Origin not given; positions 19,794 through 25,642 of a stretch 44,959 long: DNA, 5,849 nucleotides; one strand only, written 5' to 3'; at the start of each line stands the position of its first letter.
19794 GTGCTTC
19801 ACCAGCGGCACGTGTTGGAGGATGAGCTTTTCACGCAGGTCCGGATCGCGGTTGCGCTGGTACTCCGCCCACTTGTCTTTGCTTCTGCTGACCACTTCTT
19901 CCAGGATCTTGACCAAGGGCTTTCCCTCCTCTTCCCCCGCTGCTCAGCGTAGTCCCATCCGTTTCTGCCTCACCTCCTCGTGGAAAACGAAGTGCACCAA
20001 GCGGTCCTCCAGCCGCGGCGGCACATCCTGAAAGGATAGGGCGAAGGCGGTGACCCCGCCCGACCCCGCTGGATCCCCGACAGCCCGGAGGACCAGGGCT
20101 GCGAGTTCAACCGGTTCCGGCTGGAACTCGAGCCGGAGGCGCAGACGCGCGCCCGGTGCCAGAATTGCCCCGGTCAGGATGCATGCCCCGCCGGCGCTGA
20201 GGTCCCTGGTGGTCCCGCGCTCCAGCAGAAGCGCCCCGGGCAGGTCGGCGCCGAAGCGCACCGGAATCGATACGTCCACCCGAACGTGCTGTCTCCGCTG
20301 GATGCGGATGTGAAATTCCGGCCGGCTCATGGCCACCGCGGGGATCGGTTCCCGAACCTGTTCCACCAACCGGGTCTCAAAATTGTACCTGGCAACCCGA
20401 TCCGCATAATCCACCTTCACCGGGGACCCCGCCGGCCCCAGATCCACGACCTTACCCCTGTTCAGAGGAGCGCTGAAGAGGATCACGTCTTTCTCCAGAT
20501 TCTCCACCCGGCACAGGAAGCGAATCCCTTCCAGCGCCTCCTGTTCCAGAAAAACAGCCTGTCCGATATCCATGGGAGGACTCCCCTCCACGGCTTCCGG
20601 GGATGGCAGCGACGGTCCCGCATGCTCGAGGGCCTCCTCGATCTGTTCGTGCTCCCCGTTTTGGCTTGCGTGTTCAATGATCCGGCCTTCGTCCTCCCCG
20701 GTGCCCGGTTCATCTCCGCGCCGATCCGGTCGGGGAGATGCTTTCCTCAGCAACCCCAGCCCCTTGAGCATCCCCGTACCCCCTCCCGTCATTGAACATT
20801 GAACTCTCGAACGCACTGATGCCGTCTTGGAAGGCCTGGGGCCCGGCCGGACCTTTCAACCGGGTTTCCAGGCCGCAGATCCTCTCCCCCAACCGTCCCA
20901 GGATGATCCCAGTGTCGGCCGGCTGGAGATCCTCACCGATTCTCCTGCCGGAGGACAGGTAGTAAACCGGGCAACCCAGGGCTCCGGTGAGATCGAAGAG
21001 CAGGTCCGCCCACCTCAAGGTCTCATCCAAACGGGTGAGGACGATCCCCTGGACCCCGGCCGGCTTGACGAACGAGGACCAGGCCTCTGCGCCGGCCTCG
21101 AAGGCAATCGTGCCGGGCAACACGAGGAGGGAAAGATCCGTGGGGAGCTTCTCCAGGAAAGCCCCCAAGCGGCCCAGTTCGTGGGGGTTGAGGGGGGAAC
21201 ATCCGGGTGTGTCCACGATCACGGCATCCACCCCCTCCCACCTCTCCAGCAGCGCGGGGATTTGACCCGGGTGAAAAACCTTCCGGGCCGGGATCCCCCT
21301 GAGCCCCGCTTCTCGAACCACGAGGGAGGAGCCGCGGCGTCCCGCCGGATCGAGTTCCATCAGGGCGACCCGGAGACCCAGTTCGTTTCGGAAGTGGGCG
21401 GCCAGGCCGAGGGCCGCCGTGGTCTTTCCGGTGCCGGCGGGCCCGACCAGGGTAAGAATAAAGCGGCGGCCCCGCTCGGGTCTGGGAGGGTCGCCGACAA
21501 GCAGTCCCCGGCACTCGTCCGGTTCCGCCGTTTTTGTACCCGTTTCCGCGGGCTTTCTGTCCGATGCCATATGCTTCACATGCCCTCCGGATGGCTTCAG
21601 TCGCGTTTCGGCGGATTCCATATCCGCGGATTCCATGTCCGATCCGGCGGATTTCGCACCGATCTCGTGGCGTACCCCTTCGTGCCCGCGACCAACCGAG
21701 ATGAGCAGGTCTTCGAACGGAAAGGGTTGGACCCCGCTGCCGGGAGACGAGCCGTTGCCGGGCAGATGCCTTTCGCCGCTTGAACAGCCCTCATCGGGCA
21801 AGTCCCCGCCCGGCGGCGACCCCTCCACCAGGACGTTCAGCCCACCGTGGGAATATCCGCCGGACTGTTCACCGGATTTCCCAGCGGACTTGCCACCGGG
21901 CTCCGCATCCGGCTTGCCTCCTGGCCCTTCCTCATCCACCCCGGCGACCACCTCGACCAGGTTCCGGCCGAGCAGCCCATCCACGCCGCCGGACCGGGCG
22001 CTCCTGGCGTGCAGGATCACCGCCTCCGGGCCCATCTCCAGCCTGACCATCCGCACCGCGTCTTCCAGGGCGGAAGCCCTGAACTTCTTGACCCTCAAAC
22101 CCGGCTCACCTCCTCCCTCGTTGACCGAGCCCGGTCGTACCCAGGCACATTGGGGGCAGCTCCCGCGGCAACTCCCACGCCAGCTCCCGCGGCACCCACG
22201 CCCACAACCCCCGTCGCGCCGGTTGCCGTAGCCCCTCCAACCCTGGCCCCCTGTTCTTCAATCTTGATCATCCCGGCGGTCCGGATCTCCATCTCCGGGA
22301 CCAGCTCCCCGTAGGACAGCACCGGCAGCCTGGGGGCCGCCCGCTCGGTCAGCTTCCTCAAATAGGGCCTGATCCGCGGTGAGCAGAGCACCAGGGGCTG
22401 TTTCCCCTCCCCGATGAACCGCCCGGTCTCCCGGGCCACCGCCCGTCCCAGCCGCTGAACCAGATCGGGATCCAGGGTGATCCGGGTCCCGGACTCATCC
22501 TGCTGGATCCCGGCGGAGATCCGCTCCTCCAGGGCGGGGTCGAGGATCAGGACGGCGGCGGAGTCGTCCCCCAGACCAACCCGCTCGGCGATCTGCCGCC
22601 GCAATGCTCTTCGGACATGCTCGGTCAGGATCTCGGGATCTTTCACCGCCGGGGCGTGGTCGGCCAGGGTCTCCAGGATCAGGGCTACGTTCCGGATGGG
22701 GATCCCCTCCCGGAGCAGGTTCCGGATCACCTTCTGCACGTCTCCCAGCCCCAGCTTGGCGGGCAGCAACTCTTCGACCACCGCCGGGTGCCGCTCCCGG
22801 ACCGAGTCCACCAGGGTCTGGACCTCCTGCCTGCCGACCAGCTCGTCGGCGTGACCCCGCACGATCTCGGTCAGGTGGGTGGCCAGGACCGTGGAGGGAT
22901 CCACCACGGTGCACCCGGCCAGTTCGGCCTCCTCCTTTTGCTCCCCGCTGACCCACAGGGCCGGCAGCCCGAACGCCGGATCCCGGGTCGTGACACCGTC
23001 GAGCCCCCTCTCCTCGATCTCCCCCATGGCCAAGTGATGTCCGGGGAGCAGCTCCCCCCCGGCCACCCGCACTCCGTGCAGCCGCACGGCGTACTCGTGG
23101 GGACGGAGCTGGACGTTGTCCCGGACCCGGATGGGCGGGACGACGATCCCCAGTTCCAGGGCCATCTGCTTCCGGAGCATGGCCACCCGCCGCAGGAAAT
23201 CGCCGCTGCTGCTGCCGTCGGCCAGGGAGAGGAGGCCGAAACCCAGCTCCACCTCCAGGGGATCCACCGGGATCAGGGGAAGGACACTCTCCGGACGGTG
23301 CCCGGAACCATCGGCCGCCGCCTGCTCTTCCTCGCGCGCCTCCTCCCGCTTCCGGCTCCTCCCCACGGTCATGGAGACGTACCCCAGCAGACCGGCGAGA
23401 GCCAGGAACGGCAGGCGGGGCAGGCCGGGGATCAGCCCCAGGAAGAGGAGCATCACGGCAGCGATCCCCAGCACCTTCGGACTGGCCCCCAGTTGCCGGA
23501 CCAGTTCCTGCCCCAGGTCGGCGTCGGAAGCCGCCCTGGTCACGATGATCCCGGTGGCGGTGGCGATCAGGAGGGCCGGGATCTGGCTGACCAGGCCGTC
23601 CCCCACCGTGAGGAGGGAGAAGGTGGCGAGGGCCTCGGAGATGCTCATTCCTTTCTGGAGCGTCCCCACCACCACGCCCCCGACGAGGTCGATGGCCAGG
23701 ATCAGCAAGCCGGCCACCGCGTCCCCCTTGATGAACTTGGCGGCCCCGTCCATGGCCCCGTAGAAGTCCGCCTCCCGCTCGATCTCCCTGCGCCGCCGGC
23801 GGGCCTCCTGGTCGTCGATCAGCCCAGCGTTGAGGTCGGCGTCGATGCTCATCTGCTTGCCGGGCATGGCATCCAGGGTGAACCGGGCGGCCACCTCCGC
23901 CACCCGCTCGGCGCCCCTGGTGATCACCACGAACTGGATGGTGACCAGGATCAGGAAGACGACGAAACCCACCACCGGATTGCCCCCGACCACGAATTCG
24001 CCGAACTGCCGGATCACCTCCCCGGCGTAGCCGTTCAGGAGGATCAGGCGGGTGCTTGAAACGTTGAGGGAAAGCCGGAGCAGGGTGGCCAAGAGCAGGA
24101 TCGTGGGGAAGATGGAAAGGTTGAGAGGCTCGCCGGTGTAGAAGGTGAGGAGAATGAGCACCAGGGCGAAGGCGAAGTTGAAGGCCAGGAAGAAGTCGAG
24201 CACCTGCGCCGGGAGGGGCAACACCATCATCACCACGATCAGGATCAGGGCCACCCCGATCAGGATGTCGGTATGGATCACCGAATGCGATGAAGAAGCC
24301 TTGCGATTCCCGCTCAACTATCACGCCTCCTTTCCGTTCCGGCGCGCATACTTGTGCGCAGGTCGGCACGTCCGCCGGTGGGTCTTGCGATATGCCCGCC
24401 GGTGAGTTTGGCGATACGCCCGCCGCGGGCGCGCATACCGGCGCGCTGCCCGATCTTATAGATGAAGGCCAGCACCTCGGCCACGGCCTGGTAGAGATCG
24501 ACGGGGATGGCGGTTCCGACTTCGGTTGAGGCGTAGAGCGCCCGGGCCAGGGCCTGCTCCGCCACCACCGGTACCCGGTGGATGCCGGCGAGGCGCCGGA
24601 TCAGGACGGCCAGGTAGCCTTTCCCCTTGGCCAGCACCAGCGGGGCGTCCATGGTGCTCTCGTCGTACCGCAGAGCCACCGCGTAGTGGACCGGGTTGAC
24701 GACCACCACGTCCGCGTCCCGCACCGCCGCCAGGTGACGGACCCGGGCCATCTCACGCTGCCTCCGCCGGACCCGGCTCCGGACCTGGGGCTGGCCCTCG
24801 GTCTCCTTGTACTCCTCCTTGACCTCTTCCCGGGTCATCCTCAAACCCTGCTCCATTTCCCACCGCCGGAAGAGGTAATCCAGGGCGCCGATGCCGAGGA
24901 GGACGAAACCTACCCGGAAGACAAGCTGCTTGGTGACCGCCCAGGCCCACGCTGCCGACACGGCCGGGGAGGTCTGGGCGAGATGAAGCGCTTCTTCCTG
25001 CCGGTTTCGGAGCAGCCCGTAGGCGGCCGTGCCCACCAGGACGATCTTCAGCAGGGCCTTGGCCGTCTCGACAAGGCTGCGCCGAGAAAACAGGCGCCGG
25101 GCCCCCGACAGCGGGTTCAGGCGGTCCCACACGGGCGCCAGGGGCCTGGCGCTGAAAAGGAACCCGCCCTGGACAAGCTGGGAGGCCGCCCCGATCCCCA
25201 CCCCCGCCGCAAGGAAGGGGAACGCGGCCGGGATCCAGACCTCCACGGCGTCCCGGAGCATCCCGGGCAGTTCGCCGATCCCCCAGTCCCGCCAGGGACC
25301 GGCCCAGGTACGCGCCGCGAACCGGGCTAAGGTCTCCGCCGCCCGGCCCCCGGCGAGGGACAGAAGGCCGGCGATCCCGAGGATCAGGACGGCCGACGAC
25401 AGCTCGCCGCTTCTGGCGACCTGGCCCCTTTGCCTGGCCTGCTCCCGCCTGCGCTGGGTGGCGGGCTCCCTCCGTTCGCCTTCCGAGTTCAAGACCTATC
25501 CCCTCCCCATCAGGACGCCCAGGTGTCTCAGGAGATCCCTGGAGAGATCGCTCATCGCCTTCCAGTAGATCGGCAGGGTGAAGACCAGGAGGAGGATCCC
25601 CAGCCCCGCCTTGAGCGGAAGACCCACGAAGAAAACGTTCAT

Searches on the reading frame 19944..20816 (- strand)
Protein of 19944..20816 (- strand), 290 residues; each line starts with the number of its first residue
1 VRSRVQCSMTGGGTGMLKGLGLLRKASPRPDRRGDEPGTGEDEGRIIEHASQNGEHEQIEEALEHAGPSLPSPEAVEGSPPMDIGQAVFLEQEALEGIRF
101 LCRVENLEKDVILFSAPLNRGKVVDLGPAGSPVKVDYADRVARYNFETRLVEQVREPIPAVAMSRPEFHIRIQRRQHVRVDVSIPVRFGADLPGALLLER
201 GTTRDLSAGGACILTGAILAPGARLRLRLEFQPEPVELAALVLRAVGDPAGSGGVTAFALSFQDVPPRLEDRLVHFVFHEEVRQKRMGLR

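Call 13: search_protein_families(library=pfam, proteins=[window:19944-20816:-], max_evalue=0.00001)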
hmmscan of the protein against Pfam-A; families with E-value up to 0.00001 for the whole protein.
window:19944-20816:- (290 aa): 2 families
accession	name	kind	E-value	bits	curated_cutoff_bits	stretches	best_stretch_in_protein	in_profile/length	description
PF07238.19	PilZ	-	4e-14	53.2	22.5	1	173-278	1-101/102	PilZ domain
PF12945.12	PilZNR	-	9.1e-09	35.8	23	1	84-166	2-85/85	Flagellar protein YcgR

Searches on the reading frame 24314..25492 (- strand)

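Call 13: search_protein_families(library=pfam, proteins=[window:24314-25492:-], max_evalue=0.00001)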
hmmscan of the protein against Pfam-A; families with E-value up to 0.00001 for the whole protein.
window:24314-25492:- (392 aa): 1 family
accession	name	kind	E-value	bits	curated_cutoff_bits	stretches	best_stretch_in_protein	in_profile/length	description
PF01312.24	Bac_export_2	-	5e-112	374.9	24.4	1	6-344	2-335/335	FlhB HrpN YscU SpaS Family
